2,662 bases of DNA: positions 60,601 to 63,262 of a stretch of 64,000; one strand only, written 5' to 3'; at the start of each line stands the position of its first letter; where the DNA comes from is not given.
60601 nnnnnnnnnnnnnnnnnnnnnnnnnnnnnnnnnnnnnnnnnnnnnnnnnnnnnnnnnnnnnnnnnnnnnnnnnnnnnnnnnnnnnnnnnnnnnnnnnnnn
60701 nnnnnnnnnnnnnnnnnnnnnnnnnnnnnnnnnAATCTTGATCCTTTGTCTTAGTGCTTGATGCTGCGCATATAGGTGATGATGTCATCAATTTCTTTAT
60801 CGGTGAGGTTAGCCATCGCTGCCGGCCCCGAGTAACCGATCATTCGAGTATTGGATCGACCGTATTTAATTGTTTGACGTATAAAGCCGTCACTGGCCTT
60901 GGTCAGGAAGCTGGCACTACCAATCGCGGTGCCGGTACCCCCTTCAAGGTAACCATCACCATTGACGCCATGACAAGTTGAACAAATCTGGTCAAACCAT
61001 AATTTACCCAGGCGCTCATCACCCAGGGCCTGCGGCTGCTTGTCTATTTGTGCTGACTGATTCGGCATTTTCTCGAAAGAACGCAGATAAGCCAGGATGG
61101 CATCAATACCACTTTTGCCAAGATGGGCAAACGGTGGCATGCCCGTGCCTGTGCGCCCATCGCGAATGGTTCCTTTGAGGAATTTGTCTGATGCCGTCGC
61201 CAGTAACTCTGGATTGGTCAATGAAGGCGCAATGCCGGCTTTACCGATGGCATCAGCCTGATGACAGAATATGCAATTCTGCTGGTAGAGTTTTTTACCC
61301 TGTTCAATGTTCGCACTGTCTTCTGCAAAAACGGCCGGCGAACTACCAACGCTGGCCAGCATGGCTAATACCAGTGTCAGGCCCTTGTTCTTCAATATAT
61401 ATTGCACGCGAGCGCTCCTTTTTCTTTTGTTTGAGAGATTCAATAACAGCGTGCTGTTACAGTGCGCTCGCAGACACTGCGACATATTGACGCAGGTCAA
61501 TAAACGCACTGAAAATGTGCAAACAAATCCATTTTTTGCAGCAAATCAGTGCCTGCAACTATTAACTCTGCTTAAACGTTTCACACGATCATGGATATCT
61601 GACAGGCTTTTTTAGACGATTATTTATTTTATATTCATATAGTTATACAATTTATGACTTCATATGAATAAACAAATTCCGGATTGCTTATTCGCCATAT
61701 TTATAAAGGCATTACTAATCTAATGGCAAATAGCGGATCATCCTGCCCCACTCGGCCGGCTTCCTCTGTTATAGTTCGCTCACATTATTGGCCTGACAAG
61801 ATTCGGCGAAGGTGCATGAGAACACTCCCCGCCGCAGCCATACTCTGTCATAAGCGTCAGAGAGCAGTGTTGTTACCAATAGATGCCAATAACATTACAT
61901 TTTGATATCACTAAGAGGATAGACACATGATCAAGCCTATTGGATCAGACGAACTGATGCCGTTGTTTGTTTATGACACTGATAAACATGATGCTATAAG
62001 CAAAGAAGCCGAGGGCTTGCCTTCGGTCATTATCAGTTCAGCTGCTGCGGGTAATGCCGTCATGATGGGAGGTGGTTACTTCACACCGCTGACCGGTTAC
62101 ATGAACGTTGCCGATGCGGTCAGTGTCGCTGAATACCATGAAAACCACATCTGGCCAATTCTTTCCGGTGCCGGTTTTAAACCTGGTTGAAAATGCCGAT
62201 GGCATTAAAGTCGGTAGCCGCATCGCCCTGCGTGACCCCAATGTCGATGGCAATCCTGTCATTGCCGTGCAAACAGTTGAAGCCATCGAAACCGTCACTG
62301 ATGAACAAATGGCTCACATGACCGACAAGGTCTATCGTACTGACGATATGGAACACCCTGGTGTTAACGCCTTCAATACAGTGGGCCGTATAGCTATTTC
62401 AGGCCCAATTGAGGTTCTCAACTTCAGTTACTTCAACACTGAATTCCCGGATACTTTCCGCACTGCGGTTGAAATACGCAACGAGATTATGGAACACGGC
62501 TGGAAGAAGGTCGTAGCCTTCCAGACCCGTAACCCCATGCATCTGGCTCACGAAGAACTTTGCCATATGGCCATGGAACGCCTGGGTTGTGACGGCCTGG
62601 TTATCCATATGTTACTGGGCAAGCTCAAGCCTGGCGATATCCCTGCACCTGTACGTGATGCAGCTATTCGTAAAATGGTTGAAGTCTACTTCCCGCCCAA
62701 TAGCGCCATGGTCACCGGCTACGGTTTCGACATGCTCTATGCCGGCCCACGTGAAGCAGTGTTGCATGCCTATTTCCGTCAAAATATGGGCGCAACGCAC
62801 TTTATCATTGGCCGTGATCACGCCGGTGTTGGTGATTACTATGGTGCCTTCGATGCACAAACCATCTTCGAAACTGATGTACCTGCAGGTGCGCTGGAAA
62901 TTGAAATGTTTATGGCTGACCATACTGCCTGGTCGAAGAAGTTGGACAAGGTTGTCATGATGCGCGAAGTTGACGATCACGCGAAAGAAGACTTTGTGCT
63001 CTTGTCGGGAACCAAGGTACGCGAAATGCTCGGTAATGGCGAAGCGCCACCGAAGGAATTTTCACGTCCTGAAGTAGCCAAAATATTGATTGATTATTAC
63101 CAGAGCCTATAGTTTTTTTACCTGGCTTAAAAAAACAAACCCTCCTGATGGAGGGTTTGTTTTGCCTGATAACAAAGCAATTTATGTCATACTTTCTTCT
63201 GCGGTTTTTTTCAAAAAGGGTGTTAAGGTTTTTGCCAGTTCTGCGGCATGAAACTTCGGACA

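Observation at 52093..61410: Atypical nap-like operon: cytochrome c4-like protein, NapA-like, and duplicated NapG/NapH modules ending with NapF and a pentaheme NapC-type protein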

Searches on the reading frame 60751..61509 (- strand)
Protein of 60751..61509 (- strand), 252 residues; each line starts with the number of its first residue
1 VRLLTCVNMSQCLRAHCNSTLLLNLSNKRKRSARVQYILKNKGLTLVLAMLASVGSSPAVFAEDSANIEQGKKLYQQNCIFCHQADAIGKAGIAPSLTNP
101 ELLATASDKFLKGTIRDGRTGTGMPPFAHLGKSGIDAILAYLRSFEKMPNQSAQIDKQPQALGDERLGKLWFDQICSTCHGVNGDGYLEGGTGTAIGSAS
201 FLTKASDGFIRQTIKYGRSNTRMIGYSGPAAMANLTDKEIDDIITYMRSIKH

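Call 3: search_protein_families(library=ncbifam, proteins=[window:60751-61509:-], max_evalue=0.001)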
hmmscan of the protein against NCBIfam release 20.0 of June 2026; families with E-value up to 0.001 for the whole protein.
window:60751-61509:- (252 aa): 12 families
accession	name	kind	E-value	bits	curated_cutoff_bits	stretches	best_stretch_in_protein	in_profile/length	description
NF011054.0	PRK14486.1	equivalog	2.9e-17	63.1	447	1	56-146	203-291/294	putative bifunctional cbb3-type cytochrome c oxidase subunit II/cytochrome c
TIGR00782.1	ccoP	equivalog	8.9e-17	61.3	179.95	2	39-144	177-280/285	cytochrome-c oxidase, cbb3-type subunit III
NF050122.1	bc1_QcrC_actin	exception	1.4e-14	54.1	200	1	42-251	13-212/253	cytochrome bc1 complex diheme cytochrome c subunit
TIGR04494.1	c550_PedF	equivalog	1.9e-13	50.5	122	1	63-145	46-130/133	cytochrome c-550 PedF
TIGR03872.1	cytochrome_MoxG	equivalog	1.1e-10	41.7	147.8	1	60-154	36-130/133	cytochrome c(L), periplasmic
NF045774.1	cytochro_C551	exception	2.1e-09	37.3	118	1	63-127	34-92/110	cytochrome c551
TIGR02603.1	CxxCH_TIGR02603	domain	2.3e-09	37.3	68.15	1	66-100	1-34/134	putative heme-binding domain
NF045773.1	cytochro_C550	exception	9.7e-09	35.2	125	1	66-142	47-116/118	cytochrome c550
TIGR04485.1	thiosulf_SoxX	equivalog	2.1e-07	31.6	61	0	78-142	4-75/78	sulfur oxidation c-type cytochrome SoxX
NF045930.1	Cytc6PetJCyano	equivalog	3.6e-06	26.9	135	0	47-85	10-45/110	cytochrome c6 PetJ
NF040606.1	CytoC_perox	subfamily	0.00017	21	150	0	63-86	293-316/524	di-heme-cytochrome C peroxidase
TIGR03806.1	chp_HNE_0200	subfamily_domain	0.0006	19.1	313.3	0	39-89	180-231/314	SO2930 family diheme c-type cytochrome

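Call 4: search_protein_families(library=pfam, proteins=[window:60751-61509:-], max_evalue=0.001)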
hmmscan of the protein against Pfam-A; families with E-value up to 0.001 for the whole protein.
window:60751-61509:- (252 aa): 3 families
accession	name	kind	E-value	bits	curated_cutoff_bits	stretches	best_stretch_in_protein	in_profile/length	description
PF00034.26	Cytochrom_C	-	3.9e-21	76.6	21.3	2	168-250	4-89/90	Cytochrome c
PF13442.11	Cytochrome_CBB3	-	2e-20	73.3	27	2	66-142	1-68/68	Cytochrome C oxidase, cbb3-type, subunit III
PF14495.11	Cytochrom_C550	-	0.00047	20.3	27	0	65-85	23-43/136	Cytochrome c-550 domain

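Call 73: search_solved_structures(query=window:60751-61407:-, max_evalue=0.001)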
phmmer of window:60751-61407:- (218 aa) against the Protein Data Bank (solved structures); distinct sequences matched with E-value up to 0.001: 19.
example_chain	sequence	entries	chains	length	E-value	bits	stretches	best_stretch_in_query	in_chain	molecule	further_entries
8smr_G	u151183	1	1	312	4e-14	56.5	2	31-111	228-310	Cbb3-type cytochrome c oxidase subunit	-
8snh_G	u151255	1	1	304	7.2e-14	55.6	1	31-110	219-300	Cbb3-type cytochrome c oxidase subunit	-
3mk7_C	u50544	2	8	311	4.7e-12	49.7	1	25-187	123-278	Cytochrome c oxidase, cbb3-type, subunit P | Cbb3-type cytochrome c oxidase subunit CcoP1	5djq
6xkx_p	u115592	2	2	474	3e-07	34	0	36-216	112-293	Cbb3-type cytochrome c oxidase subunit CcoP,Cytochrome c-type cyt cy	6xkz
6hwh_M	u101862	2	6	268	7.9e-06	29.4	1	12-156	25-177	Cytochrome bc1 complex cytochrome c subunit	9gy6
8ovc_O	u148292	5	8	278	8.9e-06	29.2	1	12-156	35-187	Cytochrome bc1 complex cytochrome c subunit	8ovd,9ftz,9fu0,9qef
6adq_C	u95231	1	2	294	1e-05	29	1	12-156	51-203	Cytochrome bc1 complex cytochrome c subunit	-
6rtd_A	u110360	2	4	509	2.2e-05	27.9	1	8-119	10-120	Cytochrome c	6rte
9wcx_U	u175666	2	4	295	2.5e-05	27.8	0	25-64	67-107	Cytochrome bc1 complex cytochrome c subunit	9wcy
9g83_v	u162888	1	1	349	2.8e-05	27.6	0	20-110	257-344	Cbb3-type cytochrome c oxidase subunit CcoP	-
7rh5_O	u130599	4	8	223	6.7e-05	26.4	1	31-156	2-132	Cytochrome bc1 complex cytochrome c subunit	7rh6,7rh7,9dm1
1yiq_A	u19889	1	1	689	0.0001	25.7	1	23-108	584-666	Quinohemoprotein alcohol dehydrogenase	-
7q21_C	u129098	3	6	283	0.00011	25.6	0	120-159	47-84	Cytochrome bc1 complex cytochrome c subunit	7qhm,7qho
6xkw_p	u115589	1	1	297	0.00025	24.5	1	35-216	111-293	Cbb3-type cytochrome c oxidase subunit CcoP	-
7vzg_C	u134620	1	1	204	0.00034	24.1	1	34-112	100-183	Cytochrome c, mono-and diheme variants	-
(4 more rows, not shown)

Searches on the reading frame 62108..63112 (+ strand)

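Call 24: search_protein_families(library=ncbifam, proteins=[window:62108-63112:+], max_evalue=1e-15)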
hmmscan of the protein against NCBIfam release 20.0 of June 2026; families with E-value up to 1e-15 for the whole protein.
window:62108-63112:+ (334 aa): 3 families
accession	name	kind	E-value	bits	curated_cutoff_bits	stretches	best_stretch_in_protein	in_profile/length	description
TIGR00339.1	sopT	equivalog_domain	3.8e-106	355.1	322.95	1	8-329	64-383/383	sulfate adenylyltransferase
NF003166.0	PRK04149.1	subfamily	2.1e-98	329.3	387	1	8-333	69-384/393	sulfate adenylyltransferase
NF004040.0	PRK05537.1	equivalog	5.8e-60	203.3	669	1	8-329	70-387/572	bifunctional sulfate adenylyltransferase/adenylylsulfate kinase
